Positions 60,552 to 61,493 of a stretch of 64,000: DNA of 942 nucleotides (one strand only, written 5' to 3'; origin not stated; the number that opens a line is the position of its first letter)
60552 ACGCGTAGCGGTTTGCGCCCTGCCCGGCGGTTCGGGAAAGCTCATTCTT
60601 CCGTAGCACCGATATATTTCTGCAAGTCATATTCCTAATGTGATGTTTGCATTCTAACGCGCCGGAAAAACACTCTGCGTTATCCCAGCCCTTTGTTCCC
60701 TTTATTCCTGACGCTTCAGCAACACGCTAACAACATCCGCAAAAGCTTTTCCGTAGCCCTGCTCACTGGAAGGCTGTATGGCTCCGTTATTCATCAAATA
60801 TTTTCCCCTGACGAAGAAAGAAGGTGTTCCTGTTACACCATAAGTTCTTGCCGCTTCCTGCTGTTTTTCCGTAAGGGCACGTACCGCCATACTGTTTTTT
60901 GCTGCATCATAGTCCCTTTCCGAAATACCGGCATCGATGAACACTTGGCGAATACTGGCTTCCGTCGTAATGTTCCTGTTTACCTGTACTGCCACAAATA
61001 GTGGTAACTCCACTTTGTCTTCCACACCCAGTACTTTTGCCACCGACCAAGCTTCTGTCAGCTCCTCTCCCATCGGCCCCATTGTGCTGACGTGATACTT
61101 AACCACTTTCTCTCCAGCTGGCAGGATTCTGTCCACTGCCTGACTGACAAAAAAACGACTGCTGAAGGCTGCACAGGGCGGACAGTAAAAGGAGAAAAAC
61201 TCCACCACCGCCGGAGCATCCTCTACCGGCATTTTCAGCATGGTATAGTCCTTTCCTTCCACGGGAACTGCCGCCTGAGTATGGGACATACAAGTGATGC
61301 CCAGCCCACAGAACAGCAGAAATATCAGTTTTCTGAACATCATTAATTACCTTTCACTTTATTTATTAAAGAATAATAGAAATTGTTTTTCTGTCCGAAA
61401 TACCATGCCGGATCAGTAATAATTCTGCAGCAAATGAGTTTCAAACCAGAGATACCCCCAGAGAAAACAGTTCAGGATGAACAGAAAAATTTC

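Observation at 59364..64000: Chaperone-usher fimbrial operon with embedded DsbA-like CPPC oxidoreductase at the edge of the phage-plasmid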

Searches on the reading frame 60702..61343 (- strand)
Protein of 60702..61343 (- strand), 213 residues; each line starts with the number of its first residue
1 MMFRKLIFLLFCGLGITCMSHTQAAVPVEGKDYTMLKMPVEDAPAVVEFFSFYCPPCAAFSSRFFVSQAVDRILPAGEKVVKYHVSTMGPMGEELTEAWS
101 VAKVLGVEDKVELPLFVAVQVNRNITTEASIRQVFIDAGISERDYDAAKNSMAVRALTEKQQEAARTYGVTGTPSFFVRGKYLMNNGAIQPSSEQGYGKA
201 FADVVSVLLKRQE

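Call 3: search_protein_families(library=pfam, proteins=[window:60702-61343:-], max_evalue=0.01)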
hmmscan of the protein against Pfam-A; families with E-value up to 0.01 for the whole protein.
window:60702-61343:- (213 aa): 4 families
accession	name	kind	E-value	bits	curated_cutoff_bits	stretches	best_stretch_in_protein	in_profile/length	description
PF01323.26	DSBA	-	2e-20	73.8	25.6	1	46-189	2-181/191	DSBA-like thioredoxin domain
PF13462.12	Thioredoxin_4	-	2.2e-10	41.4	23.2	1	41-184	11-151/165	Thioredoxin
PF13098.12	Thioredoxin_2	-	0.00011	23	27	1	44-189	7-95/104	Thioredoxin-like domain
PF00085.26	Thioredoxin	-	0.0021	18.5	23.5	0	41-63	17-39/103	Thioredoxin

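Call 4: search_protein_families(library=ncbifam, proteins=[window:60702-61343:-], max_evalue=0.01)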
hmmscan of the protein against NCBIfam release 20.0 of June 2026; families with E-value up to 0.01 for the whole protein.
window:60702-61343:- (213 aa): 4 families
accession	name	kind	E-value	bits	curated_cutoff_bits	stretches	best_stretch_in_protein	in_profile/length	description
NF008198.0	PRK10954.1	equivalog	5.1e-65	219.1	279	1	5-211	2-206/207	thiol:disulfide interchange protein DsbA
NF047695.1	ThlDiSintDsbAHaem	equivalog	2.2e-54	184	290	1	7-211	4-206/206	thiol:disulfide interchange protein DsbA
NF008229.0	PRK10996.1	equivalog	0.00029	20.6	125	1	18-64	28-74/141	thioredoxin TrxC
NF041057.1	Rcas_1661_fam_Se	equivalog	0.0015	18.1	190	1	42-184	88-232/247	Rcas_1661 family thioredoxin-like (seleno)lipoprotein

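Call 15: search_solved_structures(query=window:60702-61343:-, max_evalue=0.001, show_alignments=3)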
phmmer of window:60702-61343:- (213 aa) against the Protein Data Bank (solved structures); distinct sequences matched with E-value up to 0.001: 51.
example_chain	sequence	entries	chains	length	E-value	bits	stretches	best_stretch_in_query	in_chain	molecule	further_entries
3l9s_A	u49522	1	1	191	1.5e-51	178.1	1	24-210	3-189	Thiol:disulfide interchange protein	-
4oce_A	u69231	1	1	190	1.5e-50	174.9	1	28-211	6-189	Thiol:disulfide interchange protein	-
4ocf_A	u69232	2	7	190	3.9e-49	170.3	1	28-211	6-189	Thiol:disulfide interchange protein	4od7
9egr_A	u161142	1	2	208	7.4e-49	169.3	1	6-210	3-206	Thiol:disulfide interchange protein DsbA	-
2mbs_A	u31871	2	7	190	1.5e-48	168.3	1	28-211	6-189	Thiol:disulfide interchange protein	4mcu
8eqq_A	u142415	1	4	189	1.6e-47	165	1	29-210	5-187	Thiol:disulfide interchange protein DsbA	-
1acv_A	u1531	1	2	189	1.6e-47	165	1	29-210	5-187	DSBA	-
1a23_A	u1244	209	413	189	2.2e-47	164.6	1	29-210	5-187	DSBA | DISULFIDE BOND FORMATION PROTEIN | Thiol:disulfide interchange protein DsbA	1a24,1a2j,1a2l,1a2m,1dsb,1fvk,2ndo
3dks_A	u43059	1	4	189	2.7e-47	164.2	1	29-209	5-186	Thiol:disulfide interchange protein dsbA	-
4zij_A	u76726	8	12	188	2.9e-47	164.1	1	29-208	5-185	Thiol:disulfide interchange protein DsbA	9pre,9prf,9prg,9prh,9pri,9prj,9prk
1ac1_A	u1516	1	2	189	3e-47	164.1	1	29-210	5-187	DSBA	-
1fvj_A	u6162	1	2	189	3e-47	164.1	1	29-210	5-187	DISULFIDE BOND FORMATION PROTEIN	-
9prl_A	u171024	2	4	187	3.3e-47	164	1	29-208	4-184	Thiol:disulfide interchange protein DsbA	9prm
8eqr_A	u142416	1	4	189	1.5e-46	161.8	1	29-210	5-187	Thiol:disulfide interchange protein DsbA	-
8eqo_A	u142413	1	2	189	1.5e-46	161.8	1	29-210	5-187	Thiol:disulfide interchange protein DsbA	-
3l9v_A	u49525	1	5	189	5.3e-46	160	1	34-209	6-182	Putative thiol-disulfide isomerase or thioredoxin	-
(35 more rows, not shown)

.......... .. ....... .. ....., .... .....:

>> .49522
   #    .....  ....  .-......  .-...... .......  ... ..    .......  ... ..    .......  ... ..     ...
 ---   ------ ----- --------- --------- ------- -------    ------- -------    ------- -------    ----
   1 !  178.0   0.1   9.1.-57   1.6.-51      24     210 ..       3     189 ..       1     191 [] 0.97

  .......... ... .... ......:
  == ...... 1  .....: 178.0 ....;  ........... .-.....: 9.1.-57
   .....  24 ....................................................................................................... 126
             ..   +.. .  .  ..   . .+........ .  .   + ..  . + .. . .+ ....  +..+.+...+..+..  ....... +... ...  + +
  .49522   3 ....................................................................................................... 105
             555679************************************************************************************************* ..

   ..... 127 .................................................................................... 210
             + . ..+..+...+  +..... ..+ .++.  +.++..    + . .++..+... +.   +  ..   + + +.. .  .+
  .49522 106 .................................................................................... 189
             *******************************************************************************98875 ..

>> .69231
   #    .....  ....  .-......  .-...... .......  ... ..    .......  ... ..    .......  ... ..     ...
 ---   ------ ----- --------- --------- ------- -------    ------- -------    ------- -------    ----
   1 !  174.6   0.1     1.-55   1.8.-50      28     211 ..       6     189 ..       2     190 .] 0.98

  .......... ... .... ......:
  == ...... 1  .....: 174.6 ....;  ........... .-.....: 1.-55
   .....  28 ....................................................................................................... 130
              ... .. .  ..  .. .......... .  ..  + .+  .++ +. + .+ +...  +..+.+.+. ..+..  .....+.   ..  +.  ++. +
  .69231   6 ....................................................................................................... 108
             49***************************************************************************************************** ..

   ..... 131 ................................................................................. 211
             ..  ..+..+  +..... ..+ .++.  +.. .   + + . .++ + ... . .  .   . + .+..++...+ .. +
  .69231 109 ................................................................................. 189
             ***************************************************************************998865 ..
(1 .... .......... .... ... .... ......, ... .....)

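Call 38: find_homologous_proteins(query=window:60702-61343:-, max_evalue=1e-20)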
Query window:60702-61343:- (213 aa): 460 proteins with E <= 1e-20 among 634 candidates; the best 120 are listed.
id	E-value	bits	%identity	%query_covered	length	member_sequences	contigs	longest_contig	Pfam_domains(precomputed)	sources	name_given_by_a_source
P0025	1.4e-132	457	97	100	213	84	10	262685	PF01323.27,PF13462.13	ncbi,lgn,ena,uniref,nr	ncbi:thioredoxin domain-containing protein [Escherichia coli]|uniref:DsbA family protein n=2 Tax=Esc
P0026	4.0e-122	423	90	100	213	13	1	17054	PF01323.27,PF13462.13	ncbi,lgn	-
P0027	2.9e-118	411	86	99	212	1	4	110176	PF01323.27,PF13462.13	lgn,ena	-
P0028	4.1e-118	410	86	99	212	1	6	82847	PF01323.27,PF13462.13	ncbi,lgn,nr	ncbi:TPA: DsbA family protein [Escherichia coli]|nr:DsbA family protein [Escherichia coli] HBD468291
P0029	1.1e-113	396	84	100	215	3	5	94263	PF01323.27,PF13462.13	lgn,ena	-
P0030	1.3e-112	392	83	100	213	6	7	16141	PF01323.27,PF13462.13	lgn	-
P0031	4.3e-112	390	84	99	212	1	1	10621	PF01323.27,PF13462.13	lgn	-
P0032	1.7e-111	388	83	99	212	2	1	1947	PF01323.27,PF13462.13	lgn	-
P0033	2.2e-111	388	80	100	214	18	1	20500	PF01323.27,PF13462.13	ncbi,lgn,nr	ncbi:DsbA family protein [Escherichia coli]|nr:DsbA family protein [Escherichia coli]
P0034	4.1e-111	387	82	100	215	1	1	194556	PF01323.27,PF13462.13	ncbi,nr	ncbi:DsbA family protein [Salmonella enterica]|nr:DsbA family protein [Salmonella enterica]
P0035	5.0e-111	387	83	99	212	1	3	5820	PF01323.27,PF13462.13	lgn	-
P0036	1.3e-110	386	84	99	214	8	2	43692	PF01323.27,PF13462.13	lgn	-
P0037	2.7e-110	385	82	100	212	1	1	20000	PF01323.27,PF13462.13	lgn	-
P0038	5.5e-110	384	84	96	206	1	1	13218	PF01323.27,PF13462.13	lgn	-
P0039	7.3e-110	383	85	99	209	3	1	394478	PF01323.27,PF13462.13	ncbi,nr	ncbi:TPA: thioredoxin domain-containing protein [Escherichia coli]|nr:thioredoxin domain-containing 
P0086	1.1e-77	278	60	98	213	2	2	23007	PF01323.27,PF13462.13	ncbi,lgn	ncbi:TPA: DsbA family protein [Escherichia coli]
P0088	6.2e-77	276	62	94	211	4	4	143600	PF01323.27,PF13462.13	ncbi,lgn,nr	ncbi:thioredoxin domain-containing protein [Salmonella enterica subsp. enterica serovar Oranienburg]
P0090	4.1e-75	270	60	99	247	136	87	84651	PF01323.27,PF13462.13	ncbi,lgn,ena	-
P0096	1.2e-71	258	58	96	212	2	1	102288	PF01323.27,PF13462.13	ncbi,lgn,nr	ncbi:disulfide bond formation protein DsbA [Salmonella enterica]|nr:disulfide bond formation protein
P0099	1.2e-70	255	58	99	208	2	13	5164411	PF01323.27,PF13462.13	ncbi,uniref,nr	ncbi:protein disulfide oxidoreductase DsbA [Pectobacterium parmentieri]|uniref:Thiol:disulfide inter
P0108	1.2e-64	236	54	99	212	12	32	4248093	PF01323.27,PF13462.13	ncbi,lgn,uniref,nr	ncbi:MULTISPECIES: DsbA family protein [Edwardsiella]|uniref:Thiol:disulfide interchange protein n=2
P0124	9.0e-61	223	56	88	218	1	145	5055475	PF01323.27,PF13462.13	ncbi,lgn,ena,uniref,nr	ncbi:TPA: DsbA family protein [Escherichia coli]|uniref:Thiol:disulfide interchange protein n=1 Tax=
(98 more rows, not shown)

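Call 46: find_encoding_contigs(protein=P0124, flank=7000, max_places=2)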
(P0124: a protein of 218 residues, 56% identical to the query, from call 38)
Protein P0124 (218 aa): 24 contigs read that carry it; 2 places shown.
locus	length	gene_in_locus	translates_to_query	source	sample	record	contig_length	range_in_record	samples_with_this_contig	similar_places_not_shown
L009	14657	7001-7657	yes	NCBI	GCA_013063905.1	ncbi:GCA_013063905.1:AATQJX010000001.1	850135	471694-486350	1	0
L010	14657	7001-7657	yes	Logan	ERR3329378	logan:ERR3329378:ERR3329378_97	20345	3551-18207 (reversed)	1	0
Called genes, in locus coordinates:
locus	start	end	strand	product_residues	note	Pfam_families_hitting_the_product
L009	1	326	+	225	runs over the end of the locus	PF13384:HTH_23 (faint), PF13518:HTH_28 (faint), PF13542:HTH_Tnp_ISL3 (faint), PF01527:HTH_Tnp_1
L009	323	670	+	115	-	PF05717:TnpB_IS66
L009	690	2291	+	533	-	PF13007:LZ_Tnp_IS66, PF13005:zf-IS66, PF03050:DDE_Tnp_IS66, PF13817:DDE_Tnp_IS66_C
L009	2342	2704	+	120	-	PF01527:HTH_Tnp_1 (weak), PF13384:HTH_23 (weak)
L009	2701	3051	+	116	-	PF05717:TnpB_IS66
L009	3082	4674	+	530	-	PF13007:LZ_Tnp_IS66, PF13005:zf-IS66, PF03050:DDE_Tnp_IS66, PF13817:DDE_Tnp_IS66_C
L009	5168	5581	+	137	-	PF03050:DDE_Tnp_IS66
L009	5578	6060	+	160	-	PF03968:LptD_N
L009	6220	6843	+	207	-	PF07885:Ion_trans_2 (weak)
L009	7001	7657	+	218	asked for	PF13462:Thioredoxin_4, PF01323:DSBA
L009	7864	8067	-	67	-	PF06688:DUF1187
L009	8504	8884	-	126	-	-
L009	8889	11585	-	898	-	PF11130:TraC_F_IV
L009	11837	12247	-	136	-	-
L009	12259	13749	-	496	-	-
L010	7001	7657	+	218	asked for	PF13462:Thioredoxin_4, PF01323:DSBA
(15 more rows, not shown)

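Call 47: find_encoding_contigs(protein=P0090, flank=7000, max_places=2)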
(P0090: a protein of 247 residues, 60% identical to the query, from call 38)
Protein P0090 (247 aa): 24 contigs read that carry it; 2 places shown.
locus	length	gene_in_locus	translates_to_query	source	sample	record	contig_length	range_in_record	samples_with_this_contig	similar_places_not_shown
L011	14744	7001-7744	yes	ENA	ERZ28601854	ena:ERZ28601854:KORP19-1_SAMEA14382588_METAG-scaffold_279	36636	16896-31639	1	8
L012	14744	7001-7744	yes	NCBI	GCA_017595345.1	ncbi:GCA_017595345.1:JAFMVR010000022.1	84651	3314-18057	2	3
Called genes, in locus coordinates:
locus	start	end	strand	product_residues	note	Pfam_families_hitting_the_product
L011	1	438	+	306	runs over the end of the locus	PF01545:Cation_efflux, PF16916:ZT_dimer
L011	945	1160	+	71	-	-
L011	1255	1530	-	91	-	-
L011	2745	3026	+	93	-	PF03333:PapB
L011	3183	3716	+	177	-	PF27684:K88_fimbrial_pA (weak)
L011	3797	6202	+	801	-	PF13954:PapC_N, PF00577:Usher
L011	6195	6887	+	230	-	PF00345:PapD_N, PF02753:PapD_C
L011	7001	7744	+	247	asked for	PF13462:Thioredoxin_4, PF01323:DSBA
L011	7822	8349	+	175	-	-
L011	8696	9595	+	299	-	-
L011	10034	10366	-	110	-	PF03333:PapB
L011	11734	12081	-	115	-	PF03333:PapB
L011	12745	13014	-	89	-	PF00563:EAL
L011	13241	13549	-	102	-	PF00563:EAL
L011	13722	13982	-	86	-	-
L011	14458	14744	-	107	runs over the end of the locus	PF01695:IstB_IS21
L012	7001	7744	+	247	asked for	PF13462:Thioredoxin_4, PF01323:DSBA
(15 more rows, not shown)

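Call 48: find_encoding_contigs(protein=P0108, flank=7000, max_places=2)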
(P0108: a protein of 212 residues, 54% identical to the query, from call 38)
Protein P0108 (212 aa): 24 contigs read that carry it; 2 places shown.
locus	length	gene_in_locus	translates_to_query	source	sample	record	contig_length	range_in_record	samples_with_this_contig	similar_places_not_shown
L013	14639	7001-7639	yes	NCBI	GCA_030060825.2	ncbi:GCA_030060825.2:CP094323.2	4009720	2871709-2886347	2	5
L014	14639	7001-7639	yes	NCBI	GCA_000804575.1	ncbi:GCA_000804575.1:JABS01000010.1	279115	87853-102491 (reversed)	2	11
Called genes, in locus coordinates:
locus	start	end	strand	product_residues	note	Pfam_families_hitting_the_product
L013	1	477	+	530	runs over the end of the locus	PF12792:CSS-motif, PF00563:EAL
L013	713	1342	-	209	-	PF02195:ParB_N (faint)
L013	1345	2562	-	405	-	PF01507:PAPS_reduct, PF11922:DUF3440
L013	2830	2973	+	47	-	-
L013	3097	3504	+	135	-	PF00576:Transthyretin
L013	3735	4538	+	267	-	PF01256:Carb_kinase (weak), PF02110:HK, PF08543:Phos_pyr_kin (weak)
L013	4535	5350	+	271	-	PF08543:Phos_pyr_kin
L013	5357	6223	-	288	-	-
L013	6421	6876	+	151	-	PF08816:Ivy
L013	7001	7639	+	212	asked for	PF13462:Thioredoxin_4 (weak), PF01323:DSBA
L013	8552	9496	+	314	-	PF00126:HTH_1, PF03466:LysR_substrate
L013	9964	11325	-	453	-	PF01136:Peptidase_U32, PF16325:Peptidase_U32_C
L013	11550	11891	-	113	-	PF07411:DUF1508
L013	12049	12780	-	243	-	PF00072:Response_reg, PF00486:Trans_reg_C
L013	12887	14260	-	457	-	PF00672:HAMP, PF00512:HisKA, PF02518:HATPase_c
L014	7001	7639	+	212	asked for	PF13462:Thioredoxin_4 (weak), PF01323:DSBA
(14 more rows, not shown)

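Call 55: search_protein_families(library=pfam, proteins=[L011:8696-9595:+, L011:7822-8349:+], max_evalue=0.01)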
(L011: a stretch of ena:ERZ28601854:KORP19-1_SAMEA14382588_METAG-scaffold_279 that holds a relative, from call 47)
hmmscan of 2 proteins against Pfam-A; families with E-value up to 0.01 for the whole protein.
L011:8696-9595:+ (299 aa): 0 families

L011:7822-8349:+ (175 aa): 1 family
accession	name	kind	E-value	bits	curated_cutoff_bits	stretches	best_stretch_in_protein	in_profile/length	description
PF00419.26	Fimbrial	-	2.3e-05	25.2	25.6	1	40-173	8-150/151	Fimbrial protein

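Call 86: list_cluster_members(proteins=[window:60702-61343:-, window:62107-62799:-, window:56964-58271:+])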
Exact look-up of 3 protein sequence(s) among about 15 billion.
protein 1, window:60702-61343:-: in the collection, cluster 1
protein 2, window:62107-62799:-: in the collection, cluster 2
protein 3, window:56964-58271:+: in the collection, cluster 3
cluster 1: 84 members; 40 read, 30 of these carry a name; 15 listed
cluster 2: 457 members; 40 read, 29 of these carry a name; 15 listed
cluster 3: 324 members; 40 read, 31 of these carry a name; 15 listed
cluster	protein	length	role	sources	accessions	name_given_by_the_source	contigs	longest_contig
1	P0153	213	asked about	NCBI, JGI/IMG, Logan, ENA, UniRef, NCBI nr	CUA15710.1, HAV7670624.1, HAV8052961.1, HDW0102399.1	thiol-disulfide interchange protein DsbA precursor [Escherichia coli] | DsbA family protein n=1 Tax=Escherichia coli TaxID=562 RepID=UPI0006A54EED | DsbA family protein [Escherichia coli]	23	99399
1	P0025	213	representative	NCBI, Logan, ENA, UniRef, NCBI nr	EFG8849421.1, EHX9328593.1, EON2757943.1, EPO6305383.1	thioredoxin domain-containing protein [Escherichia coli] | DsbA family protein n=2 Tax=Escherichia coli TaxID=562 RepID=UPI0018233166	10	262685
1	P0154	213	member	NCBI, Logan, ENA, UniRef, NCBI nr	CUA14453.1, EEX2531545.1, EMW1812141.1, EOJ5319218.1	MAG: DSBA-like thioredoxin domain [Bacteriophage sp.] | DsbA family protein n=1 Tax=Escherichia coli TaxID=562 RepID=UPI0006A526C3 | DsbA family protein [Escherichia coli]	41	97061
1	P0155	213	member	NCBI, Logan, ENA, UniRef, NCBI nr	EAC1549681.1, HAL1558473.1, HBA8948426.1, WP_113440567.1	protein disulfide oxidoreductase DsbA [Escherichia coli] | DsbA family protein n=2 Tax=Escherichia coli TaxID=562 RepID=UPI000DE09454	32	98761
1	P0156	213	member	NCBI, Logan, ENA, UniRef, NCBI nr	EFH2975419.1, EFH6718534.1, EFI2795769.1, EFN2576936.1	thioredoxin domain-containing protein [Escherichia coli] | DsbA family protein n=1 Tax=Escherichia coli TaxID=562 RepID=UPI000B3EA471 | DsbA family protein [Escherichia coli]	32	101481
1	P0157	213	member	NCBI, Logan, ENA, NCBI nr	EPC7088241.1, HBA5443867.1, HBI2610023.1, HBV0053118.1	DsbA family protein [Escherichia coli O9,9a:H9] | DsbA family protein [Escherichia coli]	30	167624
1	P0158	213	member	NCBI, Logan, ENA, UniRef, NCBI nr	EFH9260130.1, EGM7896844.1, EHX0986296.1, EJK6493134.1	DsbA family protein [Escherichia coli] | DsbA family protein n=1 Tax=Escherichia coli TaxID=562 RepID=UPI00098B1997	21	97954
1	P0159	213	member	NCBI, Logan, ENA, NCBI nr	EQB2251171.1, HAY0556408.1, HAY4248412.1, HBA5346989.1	TPA: thioredoxin domain-containing protein [Escherichia coli] | DsbA family protein [Escherichia coli]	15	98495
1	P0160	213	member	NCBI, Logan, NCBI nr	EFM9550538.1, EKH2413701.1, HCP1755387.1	DsbA family protein [Escherichia coli] | thioredoxin domain-containing protein [Escherichia coli]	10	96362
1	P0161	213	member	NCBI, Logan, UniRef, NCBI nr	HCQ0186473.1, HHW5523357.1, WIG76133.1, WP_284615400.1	TPA: DsbA family protein [Escherichia coli] | DsbA family protein n=1 Tax=Escherichia coli TaxID=562 RepID=UPI002542F16D | DsbA family protein [Escherichia coli]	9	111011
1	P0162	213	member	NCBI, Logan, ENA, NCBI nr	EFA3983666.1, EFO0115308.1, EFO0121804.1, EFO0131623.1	protein disulfide oxidoreductase DsbA [Escherichia coli]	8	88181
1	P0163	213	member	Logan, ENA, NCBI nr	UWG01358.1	MAG: DSBA-like thioredoxin domain [Bacteriophage sp.]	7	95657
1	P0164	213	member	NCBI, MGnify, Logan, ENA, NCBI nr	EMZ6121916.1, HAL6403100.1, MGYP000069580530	TPA: thioredoxin domain-containing protein [Escherichia coli] | CR=1 FL=1 | thioredoxin domain-containing protein [Escherichia coli]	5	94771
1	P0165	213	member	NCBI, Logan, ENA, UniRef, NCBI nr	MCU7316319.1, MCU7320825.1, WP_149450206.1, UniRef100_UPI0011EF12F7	DsbA family protein [Escherichia albertii] | DsbA family protein n=1 Tax=Escherichia albertii TaxID=208962 RepID=UPI0011EF12F7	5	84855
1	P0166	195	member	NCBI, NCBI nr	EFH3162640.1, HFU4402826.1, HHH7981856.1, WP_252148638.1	TPA: DsbA family protein [Escherichia coli] | DsbA family protein [Escherichia coli]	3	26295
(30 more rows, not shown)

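Call 93: find_encoding_contigs(protein=P0088, flank=7000, max_places=1)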
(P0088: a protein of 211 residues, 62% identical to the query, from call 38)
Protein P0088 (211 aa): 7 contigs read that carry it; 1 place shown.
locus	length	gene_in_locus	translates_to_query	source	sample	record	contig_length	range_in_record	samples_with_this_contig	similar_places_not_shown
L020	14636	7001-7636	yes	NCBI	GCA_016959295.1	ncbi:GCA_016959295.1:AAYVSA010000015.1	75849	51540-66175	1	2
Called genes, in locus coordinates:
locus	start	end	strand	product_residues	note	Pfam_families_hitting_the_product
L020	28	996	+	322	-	PF03279:Lip_A_acyltrans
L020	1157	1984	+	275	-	-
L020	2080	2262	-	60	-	PF04703:FaeA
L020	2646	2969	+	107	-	PF03333:PapB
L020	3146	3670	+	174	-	-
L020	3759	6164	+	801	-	PF13954:PapC_N, PF00577:Usher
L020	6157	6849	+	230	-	PF00345:PapD_N, PF02753:PapD_C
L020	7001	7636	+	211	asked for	PF13462:Thioredoxin_4, PF01323:DSBA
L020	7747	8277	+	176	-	-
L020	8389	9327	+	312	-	-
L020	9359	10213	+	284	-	-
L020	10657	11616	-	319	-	PF01278:Omptin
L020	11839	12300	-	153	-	PF00196:GerE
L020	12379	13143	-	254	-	PF02432:Fimbrial_K88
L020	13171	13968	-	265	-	PF02432:Fimbrial_K88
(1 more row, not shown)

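Call 94: find_encoding_contigs(protein=P0096, flank=7000, max_places=1)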
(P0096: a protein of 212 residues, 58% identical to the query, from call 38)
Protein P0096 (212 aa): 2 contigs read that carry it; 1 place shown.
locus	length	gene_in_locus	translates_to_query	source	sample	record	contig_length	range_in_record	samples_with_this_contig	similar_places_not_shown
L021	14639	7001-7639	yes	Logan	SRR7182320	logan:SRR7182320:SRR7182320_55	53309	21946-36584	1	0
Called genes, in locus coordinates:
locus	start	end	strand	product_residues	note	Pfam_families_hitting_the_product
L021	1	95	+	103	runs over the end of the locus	PF03333:PapB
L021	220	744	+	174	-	-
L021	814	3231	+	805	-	PF13954:PapC_N, PF00577:Usher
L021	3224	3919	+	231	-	PF00345:PapD_N, PF02753:PapD_C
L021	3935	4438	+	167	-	-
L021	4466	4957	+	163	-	-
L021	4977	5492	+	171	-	-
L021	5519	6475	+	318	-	-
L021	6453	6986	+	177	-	-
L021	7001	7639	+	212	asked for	PF13462:Thioredoxin_4, PF01323:DSBA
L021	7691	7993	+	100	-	PF01527:HTH_Tnp_1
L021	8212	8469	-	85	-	PF13384:HTH_23 (faint)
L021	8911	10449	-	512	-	PF13007:LZ_Tnp_IS66, PF13005:zf-IS66, PF03050:DDE_Tnp_IS66, PF13817:DDE_Tnp_IS66_C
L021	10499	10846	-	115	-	PF05717:TnpB_IS66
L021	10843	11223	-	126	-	PF01527:HTH_Tnp_1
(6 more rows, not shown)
